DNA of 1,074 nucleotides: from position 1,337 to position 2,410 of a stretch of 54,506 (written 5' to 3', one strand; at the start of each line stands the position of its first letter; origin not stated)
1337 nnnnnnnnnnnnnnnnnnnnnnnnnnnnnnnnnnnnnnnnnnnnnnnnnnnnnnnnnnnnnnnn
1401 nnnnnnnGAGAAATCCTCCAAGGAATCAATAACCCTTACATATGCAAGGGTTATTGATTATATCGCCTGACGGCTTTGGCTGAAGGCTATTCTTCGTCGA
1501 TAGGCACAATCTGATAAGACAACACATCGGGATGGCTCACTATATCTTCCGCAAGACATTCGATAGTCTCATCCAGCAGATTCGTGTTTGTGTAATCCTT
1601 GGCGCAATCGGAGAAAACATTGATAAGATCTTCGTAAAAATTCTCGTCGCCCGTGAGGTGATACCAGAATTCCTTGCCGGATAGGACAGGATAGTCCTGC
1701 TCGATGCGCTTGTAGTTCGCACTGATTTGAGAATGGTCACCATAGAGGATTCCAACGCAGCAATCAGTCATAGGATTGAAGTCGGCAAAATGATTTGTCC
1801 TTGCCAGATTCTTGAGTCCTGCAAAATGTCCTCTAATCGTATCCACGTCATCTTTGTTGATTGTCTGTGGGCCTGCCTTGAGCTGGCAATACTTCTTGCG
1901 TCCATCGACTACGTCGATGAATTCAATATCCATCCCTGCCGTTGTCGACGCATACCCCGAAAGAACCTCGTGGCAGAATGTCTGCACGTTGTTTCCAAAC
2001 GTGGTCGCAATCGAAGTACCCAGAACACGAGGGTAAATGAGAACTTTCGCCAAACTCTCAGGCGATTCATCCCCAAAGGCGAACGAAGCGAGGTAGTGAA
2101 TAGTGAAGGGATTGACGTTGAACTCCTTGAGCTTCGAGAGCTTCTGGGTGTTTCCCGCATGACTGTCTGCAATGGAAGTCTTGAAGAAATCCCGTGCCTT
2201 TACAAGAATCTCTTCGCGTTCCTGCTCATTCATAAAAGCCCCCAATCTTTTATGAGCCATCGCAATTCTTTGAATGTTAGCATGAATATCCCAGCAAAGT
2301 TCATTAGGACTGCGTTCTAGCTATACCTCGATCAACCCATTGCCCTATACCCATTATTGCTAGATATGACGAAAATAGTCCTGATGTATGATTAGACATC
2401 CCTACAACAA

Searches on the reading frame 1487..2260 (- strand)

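Call 5: search_protein_families(library=pfam, proteins=[window:1487-2260:-], max_evalue=0.1)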
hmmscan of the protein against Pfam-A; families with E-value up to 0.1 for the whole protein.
window:1487-2260:- (257 aa): 2 families
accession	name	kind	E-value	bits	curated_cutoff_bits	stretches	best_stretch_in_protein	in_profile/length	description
PF14511.12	RE_EcoO109I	-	4.5e-31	108.6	22.5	1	23-222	4-196/198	Type II restriction endonuclease EcoO109I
PF09520.16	RE_TdeIII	-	0.026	14.6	27.2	1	184-217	207-239/242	Type II restriction endonuclease, TdeIII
